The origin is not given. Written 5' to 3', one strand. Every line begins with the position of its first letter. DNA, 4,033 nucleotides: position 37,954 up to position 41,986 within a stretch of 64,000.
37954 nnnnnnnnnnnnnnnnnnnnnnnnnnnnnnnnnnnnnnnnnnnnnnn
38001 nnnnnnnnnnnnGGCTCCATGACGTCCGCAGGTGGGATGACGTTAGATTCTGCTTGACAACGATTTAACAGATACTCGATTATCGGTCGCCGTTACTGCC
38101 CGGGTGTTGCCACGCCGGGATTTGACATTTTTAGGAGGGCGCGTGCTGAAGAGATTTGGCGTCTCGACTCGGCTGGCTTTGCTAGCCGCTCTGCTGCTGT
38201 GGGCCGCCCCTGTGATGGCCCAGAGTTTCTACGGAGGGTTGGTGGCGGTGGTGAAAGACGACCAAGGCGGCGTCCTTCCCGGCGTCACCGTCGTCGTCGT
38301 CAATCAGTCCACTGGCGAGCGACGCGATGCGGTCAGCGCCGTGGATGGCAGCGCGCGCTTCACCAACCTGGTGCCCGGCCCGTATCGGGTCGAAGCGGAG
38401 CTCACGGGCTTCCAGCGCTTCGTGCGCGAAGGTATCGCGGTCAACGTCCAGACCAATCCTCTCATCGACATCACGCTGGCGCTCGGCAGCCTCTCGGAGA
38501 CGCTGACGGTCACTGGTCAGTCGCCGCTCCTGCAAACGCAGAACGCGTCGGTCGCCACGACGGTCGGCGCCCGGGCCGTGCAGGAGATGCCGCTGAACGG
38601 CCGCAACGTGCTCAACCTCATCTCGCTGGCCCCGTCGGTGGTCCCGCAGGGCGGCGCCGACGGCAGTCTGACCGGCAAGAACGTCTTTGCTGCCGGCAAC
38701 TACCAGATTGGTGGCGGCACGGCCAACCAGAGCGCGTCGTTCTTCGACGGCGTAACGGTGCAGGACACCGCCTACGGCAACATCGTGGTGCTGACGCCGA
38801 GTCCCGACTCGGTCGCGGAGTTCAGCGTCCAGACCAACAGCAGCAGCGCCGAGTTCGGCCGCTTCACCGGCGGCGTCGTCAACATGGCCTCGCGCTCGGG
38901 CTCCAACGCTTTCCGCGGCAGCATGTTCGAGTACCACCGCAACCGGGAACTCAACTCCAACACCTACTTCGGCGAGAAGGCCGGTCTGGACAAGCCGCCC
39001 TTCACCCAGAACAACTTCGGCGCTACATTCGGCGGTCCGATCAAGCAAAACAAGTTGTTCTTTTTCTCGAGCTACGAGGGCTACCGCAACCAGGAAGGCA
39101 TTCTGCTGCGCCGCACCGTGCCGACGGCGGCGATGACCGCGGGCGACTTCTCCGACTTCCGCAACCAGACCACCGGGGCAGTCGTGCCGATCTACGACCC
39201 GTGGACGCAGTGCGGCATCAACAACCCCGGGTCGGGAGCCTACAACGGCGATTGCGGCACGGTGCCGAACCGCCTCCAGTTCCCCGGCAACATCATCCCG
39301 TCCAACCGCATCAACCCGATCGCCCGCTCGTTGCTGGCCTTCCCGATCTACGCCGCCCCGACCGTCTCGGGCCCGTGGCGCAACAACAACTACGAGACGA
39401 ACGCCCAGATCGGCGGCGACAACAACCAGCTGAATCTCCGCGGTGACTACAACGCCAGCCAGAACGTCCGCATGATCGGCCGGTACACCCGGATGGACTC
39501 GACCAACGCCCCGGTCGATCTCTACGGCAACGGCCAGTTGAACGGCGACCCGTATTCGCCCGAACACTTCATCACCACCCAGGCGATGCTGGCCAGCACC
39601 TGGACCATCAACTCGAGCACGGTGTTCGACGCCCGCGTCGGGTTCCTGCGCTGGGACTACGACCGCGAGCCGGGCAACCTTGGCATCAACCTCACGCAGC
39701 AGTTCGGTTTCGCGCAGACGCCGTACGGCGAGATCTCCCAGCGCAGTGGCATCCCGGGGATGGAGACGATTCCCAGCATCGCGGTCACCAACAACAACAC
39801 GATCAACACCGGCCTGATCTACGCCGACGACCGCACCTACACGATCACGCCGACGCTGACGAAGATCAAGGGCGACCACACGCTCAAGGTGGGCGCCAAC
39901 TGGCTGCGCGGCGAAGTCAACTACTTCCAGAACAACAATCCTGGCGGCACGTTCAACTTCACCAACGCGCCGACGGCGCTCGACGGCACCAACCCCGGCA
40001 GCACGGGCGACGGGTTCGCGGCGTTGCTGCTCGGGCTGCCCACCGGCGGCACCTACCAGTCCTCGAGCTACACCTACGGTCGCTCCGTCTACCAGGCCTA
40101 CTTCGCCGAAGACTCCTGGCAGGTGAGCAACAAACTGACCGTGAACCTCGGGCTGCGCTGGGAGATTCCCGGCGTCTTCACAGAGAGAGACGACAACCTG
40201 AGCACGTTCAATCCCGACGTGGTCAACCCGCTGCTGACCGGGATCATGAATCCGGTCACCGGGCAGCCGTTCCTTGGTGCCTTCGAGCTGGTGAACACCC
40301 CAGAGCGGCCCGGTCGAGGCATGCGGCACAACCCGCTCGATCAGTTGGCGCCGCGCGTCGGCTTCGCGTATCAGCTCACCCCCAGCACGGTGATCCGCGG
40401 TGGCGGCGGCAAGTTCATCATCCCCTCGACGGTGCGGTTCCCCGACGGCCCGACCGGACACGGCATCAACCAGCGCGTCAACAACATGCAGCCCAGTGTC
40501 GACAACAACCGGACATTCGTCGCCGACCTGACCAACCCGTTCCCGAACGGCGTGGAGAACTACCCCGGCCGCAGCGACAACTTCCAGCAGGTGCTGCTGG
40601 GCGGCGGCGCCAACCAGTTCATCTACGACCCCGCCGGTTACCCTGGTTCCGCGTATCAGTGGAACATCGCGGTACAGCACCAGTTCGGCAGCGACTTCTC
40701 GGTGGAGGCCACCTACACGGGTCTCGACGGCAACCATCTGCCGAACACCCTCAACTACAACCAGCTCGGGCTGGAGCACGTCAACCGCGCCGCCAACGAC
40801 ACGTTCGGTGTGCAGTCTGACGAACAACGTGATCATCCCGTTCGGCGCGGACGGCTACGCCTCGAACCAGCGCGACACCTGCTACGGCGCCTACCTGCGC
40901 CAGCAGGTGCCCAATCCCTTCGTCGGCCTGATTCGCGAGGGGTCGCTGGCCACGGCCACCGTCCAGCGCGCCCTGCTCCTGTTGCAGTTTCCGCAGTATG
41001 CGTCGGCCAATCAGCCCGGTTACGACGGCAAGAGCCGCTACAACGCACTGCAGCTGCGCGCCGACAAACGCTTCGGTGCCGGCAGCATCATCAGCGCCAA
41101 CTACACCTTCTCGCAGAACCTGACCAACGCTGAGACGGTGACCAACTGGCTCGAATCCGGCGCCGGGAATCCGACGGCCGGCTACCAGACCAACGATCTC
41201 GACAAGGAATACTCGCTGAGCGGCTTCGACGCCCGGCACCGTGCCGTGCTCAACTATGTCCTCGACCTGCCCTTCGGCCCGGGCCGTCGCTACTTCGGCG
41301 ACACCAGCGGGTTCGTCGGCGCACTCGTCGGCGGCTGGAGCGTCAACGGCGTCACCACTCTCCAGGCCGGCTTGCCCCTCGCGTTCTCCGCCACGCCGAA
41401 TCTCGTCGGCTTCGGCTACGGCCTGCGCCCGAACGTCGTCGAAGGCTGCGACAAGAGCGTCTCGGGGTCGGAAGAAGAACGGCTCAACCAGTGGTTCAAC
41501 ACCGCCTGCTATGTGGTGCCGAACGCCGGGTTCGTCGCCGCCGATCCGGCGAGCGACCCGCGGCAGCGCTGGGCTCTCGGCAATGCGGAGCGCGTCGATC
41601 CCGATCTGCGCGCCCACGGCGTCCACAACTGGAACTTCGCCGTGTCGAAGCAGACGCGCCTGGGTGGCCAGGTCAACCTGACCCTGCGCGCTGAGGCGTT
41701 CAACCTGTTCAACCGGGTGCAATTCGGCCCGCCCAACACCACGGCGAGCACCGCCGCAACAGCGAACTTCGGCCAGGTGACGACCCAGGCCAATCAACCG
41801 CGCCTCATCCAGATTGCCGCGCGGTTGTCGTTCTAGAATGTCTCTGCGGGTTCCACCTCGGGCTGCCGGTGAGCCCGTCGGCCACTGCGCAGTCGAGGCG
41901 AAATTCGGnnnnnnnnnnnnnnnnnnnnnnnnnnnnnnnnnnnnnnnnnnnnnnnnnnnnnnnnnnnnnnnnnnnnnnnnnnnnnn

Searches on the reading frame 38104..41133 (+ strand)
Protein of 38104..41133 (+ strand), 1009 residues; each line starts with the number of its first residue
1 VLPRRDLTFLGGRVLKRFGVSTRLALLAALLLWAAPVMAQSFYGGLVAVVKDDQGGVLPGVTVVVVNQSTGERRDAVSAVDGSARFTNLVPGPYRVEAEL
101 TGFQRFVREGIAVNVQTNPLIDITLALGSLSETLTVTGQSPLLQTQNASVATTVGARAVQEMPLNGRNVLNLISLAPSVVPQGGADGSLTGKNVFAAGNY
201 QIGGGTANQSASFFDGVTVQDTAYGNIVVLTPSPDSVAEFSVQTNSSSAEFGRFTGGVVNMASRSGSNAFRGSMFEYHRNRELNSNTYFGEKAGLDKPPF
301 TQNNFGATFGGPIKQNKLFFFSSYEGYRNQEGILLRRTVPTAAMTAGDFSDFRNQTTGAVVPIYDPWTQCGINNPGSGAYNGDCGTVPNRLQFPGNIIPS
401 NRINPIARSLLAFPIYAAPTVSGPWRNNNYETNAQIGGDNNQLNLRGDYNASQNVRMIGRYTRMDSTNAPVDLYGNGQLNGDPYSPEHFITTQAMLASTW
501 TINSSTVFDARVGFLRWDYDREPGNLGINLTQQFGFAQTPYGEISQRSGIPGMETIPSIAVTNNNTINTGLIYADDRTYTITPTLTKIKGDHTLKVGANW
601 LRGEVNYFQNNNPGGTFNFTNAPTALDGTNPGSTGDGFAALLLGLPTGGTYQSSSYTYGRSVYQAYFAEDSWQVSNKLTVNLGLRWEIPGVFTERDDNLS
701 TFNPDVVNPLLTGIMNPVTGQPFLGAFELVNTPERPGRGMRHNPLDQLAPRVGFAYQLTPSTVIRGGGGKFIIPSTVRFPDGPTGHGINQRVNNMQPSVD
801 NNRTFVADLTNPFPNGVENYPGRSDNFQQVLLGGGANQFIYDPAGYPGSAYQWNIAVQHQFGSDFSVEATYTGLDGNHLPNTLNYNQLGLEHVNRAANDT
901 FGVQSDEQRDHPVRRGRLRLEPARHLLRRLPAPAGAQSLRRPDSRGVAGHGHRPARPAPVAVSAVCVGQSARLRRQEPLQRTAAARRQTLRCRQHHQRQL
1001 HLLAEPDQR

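Call 5: search_protein_families(library=pfam, max_evalue=0.01, proteins=[window:38104-41133:+])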
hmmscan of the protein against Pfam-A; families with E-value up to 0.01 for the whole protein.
window:38104-41133:+ (1009 aa): 3 families
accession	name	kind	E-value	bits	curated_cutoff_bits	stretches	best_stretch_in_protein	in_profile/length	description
PF25183.1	OMP_b-brl_4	-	3e-133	446.5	30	1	263-896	2-575/838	Outer membrane beta barrel domain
PF13620.12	CarboxypepD_reg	-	3.5e-15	56.5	32.3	1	49-125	5-81/82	Carboxypeptidase regulatory-like domain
PF00593.30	TonB_dep_Rec_b-barrel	-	3.8e-08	34.1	27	1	504-768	6-237/436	TonB dependent receptor-like, beta-barrel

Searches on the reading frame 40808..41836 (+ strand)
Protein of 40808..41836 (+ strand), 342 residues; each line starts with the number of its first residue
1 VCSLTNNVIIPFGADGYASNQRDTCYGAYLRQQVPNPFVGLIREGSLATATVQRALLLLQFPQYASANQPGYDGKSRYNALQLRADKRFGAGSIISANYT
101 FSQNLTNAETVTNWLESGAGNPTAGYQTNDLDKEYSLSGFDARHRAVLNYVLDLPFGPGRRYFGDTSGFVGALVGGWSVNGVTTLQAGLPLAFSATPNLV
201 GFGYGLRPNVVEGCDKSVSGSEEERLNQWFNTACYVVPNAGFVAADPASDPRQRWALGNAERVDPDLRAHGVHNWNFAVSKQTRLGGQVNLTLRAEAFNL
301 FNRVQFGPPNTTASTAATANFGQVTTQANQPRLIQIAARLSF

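Call 5: search_protein_families(library=pfam, max_evalue=0.01, proteins=[window:40808-41836:+])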
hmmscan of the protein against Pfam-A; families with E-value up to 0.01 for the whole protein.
window:40808-41836:+ (342 aa): 1 family
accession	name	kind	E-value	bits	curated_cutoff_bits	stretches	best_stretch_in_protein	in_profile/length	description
PF25183.1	OMP_b-brl_4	-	1.5e-67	229.1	30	1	35-335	573-838/838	Outer membrane beta barrel domain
